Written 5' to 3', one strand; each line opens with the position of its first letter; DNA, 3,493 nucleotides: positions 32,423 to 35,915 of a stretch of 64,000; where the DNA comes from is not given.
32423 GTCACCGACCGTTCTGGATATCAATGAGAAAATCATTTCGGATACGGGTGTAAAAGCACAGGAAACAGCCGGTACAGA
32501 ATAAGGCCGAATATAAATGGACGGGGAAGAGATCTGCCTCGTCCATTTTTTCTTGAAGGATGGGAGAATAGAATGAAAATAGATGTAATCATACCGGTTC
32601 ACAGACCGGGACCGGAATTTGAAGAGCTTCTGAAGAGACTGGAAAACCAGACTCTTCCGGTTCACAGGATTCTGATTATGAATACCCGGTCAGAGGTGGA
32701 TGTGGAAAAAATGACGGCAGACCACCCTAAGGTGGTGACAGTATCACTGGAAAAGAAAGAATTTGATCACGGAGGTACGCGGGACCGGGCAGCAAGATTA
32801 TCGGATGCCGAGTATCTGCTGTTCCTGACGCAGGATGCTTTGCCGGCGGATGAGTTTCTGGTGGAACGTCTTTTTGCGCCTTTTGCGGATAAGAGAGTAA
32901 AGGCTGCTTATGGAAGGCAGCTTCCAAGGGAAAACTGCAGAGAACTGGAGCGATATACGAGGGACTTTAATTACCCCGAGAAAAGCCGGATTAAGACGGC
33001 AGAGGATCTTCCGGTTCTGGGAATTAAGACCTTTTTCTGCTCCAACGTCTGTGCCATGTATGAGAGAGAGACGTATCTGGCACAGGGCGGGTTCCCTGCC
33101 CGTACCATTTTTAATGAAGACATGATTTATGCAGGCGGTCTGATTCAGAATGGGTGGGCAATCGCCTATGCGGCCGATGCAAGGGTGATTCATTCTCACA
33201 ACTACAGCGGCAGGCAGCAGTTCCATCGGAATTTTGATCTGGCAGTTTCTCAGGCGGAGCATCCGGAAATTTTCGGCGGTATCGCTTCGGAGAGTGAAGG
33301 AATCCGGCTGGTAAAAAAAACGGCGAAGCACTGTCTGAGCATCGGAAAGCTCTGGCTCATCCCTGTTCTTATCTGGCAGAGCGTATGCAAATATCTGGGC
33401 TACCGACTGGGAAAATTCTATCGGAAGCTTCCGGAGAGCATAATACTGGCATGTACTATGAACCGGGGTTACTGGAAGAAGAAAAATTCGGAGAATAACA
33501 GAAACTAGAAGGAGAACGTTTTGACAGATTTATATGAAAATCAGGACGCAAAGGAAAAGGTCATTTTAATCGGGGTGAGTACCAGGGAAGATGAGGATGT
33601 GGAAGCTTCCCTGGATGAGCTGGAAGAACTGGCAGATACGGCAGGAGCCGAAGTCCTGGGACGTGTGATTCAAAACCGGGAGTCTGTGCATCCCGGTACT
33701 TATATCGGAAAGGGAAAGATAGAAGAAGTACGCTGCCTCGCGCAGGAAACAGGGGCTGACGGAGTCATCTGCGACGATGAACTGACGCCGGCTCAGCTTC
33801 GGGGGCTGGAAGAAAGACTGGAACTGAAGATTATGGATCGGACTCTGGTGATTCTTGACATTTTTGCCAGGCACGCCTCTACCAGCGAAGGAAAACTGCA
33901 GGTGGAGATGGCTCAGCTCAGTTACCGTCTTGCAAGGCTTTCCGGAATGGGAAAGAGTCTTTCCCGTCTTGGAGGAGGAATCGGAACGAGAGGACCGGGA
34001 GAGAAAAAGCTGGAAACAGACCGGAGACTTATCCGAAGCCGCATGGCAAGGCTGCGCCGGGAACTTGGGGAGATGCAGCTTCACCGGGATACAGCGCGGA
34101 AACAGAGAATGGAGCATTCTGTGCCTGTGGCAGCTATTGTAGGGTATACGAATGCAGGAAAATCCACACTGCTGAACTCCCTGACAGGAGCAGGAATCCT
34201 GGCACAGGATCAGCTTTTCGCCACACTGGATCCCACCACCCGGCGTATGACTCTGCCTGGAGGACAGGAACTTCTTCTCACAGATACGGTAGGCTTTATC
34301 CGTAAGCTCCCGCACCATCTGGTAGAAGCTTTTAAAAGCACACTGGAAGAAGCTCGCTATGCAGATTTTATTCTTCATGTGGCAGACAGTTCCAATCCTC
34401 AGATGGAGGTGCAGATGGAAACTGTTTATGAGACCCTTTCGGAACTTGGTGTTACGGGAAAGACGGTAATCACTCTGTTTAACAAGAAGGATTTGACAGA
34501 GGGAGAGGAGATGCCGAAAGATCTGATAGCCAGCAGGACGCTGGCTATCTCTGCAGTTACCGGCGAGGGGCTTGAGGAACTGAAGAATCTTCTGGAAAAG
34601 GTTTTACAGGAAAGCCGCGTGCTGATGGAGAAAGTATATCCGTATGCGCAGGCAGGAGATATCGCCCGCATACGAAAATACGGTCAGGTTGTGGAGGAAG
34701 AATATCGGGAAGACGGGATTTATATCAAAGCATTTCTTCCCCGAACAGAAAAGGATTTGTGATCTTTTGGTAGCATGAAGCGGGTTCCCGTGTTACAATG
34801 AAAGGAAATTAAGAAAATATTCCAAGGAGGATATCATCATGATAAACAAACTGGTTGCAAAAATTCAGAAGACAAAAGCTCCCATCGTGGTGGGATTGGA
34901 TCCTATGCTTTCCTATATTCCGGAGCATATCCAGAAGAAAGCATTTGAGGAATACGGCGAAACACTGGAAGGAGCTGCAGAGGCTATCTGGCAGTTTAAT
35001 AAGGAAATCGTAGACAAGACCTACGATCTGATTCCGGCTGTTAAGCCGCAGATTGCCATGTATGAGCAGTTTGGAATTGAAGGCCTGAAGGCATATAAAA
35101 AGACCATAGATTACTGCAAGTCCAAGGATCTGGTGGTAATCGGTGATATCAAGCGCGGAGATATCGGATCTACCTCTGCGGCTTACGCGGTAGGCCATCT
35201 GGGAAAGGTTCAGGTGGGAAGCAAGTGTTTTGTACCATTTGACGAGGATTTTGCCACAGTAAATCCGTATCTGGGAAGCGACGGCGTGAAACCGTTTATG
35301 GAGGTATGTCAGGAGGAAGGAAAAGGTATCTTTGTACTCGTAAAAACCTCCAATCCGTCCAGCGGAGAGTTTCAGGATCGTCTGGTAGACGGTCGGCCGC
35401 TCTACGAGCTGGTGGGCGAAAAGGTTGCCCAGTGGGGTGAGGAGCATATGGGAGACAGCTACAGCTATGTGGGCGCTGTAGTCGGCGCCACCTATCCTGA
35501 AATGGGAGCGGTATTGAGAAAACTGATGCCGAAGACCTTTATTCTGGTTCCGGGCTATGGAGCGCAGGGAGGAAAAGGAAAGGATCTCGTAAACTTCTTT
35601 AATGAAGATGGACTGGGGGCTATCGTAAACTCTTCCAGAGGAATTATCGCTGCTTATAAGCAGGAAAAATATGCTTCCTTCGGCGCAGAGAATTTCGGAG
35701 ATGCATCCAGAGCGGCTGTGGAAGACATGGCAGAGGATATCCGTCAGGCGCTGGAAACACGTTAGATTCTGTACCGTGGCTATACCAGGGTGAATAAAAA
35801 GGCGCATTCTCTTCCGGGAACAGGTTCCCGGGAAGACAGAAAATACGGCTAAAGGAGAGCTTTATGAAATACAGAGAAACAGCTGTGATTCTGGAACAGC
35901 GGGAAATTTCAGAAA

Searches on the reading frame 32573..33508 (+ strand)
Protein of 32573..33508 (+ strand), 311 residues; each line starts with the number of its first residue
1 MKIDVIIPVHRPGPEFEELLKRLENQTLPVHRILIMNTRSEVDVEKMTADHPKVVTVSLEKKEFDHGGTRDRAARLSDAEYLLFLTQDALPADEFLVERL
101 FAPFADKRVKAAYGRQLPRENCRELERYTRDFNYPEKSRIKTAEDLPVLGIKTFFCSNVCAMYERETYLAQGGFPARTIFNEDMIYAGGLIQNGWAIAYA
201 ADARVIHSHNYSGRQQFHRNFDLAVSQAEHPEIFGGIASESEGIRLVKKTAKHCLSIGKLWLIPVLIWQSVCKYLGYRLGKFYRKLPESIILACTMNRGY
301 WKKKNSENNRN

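Call 56: search_protein_families(library=ncbifam, proteins=[window:32573-33508:+], max_evalue=0.00001)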
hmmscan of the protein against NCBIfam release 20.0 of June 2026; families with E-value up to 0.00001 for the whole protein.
window:32573-33508:+ (311 aa): 2 families
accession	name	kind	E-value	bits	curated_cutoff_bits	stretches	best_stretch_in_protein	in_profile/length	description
TIGR03965.1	mycofact_glyco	equivalog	1.7e-12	47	280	1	3-229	76-302/467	mycofactocin biosynthesis glycosyltransferase MftF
NF041875.1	EPS_EpsD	equivalog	1e-10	41.6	370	1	3-217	1-216/325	exopolysaccharide biosynthesis glycosyltransferase EpsD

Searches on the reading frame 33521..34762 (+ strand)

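Call 56: search_protein_families(library=ncbifam, proteins=[window:33521-34762:+], max_evalue=0.00001)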
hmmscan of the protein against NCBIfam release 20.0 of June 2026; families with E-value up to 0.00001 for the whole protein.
window:33521-34762:+ (413 aa): 16 families
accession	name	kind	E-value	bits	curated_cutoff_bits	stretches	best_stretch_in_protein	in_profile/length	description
TIGR03156.1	GTP_HflX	equivalog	3.5e-140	466.9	216.75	1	13-361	1-350/351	GTPase HflX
NF008280.0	PRK11058.1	equivalog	4.2e-92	309.2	441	1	5-399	2-398/426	ribosome rescue GTPase HflX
NF003661.0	PRK05291.1-3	equivalog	2e-16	60.4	380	1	169-366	187-374/448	tRNA uridine-5-carboxymethylaminomethyl(34) synthesis GTPase MnmE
NF000908.1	PRK00089.1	equivalog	1.8e-15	57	237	1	203-368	5-173/291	GTPase Era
TIGR03594.1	GTPase_EngA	equivalog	1.8e-14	53.6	306.7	1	203-364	2-162/432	ribosome biogenesis GTPase Der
TIGR03918.1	GTP_HydF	equivalog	7e-13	48.2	325.55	1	204-366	10-171/392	[FeFe] hydrogenase H-cluster maturation GTPase HydF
TIGR00436.1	era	equivalog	1.4e-11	44.3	116.25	1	204-370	3-171/270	GTPase Era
NF008956.1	PRK12299.1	equivalog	1.9e-11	43.5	300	1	205-363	162-326/327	GTPase ObgE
TIGR02729.1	Obg_CgtA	equivalog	4.3e-11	42.4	280.25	1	204-362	160-328/329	Obg family GTPase CgtA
TIGR00450.1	mnmE_trmE_thdF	equivalog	1.3e-10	41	252.6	1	193-363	202-365/446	tRNA uridine-5-carboxymethylaminomethyl(34) synthesis GTPase MnmE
NF008955.0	PRK12297.1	equivalog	4.1e-10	39.1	406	1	204-370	162-336/429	GTPase ObgE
TIGR03596.1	GTPase_YlqF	equivalog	7.2e-09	35.4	208.2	0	176-231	92-148/276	ribosome biogenesis GTPase YlqF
NF002828.0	PRK03003.1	equivalog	1e-07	30.9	631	1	193-363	205-384/477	ribosome biogenesis GTPase Der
TIGR00231.1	small_GTP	domain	1.4e-07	31.4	42.5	1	205-359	7-163/164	GTP-binding protein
NF007071.0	PRK09518.1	equivalog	2.4e-07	29.6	953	1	189-362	432-614/706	bifunctional cytidylate kinase/GTPase Der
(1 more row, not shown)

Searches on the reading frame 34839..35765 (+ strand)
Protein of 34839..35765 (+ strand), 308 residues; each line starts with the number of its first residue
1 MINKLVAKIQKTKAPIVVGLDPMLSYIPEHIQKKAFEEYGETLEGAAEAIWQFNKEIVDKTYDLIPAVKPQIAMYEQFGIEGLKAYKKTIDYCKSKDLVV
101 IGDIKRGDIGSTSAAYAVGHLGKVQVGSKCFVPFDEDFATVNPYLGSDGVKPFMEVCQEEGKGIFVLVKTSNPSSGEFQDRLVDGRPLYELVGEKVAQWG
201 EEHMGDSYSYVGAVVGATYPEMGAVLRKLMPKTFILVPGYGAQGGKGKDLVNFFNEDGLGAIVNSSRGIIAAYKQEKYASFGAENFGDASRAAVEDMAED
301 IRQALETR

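Call 56: search_protein_families(library=ncbifam, proteins=[window:34839-35765:+], max_evalue=0.00001)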
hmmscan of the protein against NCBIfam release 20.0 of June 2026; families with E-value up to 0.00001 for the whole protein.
window:34839-35765:+ (308 aa): 2 families
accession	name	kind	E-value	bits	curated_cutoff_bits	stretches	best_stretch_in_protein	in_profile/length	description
TIGR02127.1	pyrF_sub2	equivalog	2.5e-80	269.4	110.6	1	3-277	3-255/261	orotidine-5'-phosphate decarboxylase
NF004034.0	PRK05500.1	equivalog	5.6e-25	87.8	656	1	2-263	4-235/478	bifunctional orotidine-5'-phosphate decarboxylase/orotate phosphoribosyltransferase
